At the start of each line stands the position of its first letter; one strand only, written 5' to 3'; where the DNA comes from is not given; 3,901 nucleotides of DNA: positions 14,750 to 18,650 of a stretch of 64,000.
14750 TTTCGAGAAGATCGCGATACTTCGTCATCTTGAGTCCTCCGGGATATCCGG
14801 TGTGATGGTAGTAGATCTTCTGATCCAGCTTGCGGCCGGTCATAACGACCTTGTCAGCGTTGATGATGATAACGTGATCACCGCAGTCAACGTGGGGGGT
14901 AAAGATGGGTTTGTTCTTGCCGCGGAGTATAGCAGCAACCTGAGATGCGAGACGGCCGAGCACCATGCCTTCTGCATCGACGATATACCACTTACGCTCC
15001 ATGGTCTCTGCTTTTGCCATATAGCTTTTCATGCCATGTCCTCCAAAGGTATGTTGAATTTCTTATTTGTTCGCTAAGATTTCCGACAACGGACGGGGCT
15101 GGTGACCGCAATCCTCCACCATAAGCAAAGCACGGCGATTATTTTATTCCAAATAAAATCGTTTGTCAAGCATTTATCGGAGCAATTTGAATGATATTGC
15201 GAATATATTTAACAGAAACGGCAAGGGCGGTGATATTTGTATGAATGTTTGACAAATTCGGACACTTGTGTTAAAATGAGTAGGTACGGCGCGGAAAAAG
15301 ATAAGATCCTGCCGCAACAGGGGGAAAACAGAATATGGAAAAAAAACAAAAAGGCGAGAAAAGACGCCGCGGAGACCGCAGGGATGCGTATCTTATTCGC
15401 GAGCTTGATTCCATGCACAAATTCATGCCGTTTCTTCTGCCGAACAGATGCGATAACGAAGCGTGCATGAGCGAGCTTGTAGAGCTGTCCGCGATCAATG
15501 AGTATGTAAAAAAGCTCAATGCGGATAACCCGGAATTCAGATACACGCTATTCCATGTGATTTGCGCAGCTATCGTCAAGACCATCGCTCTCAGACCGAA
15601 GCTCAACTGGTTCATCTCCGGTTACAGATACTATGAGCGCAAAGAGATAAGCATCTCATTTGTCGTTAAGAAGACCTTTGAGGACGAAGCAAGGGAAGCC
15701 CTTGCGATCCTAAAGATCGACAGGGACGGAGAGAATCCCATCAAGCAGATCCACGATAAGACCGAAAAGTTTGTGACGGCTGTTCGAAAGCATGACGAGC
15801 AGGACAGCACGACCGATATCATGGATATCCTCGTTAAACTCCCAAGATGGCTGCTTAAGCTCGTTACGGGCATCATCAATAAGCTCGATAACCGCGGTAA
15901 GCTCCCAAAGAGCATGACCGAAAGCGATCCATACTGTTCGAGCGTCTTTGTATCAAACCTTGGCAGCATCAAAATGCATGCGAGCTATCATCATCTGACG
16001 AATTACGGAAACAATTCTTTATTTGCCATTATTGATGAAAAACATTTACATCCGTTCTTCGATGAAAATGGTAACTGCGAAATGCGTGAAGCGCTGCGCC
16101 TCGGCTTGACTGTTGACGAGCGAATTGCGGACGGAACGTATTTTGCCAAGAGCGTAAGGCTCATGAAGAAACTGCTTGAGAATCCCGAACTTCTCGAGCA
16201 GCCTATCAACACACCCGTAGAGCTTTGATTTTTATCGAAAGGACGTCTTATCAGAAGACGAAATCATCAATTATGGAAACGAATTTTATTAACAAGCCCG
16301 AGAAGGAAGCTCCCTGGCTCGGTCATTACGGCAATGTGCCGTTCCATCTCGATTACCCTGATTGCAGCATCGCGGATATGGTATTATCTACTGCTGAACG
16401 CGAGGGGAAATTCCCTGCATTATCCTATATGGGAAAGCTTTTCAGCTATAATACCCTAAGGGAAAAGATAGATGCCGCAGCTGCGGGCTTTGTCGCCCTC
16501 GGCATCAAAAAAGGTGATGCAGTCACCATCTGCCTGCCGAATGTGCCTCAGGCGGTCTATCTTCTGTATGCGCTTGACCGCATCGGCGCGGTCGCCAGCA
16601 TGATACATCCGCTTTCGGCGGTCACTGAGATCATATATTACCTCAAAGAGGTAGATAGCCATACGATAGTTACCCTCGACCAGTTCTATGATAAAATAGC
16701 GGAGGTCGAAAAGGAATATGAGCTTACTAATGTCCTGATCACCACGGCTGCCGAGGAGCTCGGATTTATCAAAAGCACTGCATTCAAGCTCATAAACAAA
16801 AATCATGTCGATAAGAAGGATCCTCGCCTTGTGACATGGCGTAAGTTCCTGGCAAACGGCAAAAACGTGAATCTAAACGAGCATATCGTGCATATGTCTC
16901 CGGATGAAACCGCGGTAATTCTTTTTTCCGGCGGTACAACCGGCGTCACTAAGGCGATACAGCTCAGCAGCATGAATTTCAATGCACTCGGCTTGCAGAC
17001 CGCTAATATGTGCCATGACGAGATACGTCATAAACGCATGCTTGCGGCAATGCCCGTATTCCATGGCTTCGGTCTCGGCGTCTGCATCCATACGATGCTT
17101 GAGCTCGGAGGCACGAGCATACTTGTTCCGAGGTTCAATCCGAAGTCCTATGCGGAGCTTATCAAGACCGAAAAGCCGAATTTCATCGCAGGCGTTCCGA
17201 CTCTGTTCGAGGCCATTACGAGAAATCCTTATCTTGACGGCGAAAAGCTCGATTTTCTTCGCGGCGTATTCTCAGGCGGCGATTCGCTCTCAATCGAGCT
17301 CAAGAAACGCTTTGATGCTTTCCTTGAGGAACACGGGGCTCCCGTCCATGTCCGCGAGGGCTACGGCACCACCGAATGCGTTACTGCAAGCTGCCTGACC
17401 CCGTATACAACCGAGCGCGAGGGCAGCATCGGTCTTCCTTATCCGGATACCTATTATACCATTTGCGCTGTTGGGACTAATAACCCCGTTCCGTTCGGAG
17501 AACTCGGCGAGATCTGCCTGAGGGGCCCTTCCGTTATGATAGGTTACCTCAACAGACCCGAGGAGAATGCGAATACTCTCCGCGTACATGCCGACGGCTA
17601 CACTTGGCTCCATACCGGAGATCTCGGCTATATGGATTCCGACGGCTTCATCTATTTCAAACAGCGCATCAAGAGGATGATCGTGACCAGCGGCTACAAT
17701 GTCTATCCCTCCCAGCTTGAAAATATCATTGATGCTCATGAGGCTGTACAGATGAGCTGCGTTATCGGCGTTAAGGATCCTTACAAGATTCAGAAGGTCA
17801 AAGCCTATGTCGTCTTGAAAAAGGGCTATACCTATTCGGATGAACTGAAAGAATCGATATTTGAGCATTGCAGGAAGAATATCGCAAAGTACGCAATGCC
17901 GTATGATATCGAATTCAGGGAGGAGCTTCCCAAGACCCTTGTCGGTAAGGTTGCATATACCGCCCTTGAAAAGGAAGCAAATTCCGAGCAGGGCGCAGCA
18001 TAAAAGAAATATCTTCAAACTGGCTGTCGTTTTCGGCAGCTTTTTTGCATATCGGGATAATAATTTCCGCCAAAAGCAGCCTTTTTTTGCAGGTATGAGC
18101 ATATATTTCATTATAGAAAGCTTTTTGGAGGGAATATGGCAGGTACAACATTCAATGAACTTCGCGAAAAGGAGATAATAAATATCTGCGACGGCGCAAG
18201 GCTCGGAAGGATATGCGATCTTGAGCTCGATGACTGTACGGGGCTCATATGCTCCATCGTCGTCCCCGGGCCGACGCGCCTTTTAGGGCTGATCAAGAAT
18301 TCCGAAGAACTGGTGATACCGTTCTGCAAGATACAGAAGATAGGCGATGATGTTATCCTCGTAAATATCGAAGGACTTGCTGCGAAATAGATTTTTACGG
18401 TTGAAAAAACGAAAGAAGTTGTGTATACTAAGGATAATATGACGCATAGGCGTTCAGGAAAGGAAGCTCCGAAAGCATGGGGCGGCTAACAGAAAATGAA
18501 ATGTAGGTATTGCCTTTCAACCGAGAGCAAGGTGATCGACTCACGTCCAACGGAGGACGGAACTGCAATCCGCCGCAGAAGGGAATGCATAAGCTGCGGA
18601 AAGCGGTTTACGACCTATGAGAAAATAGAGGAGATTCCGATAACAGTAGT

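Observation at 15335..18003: Stand-alone E2-type acyltransferase with DERIADG instead of DHRxxDG, paired with an acyl-adenylate ligase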

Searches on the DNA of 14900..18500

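Call 65: search_rna_families(source=window, start=14900, end=18500, threshold=evalue, max_evalue=0.1)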
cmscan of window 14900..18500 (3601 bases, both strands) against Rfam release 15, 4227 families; matches with E-value up to 0.1: 0.
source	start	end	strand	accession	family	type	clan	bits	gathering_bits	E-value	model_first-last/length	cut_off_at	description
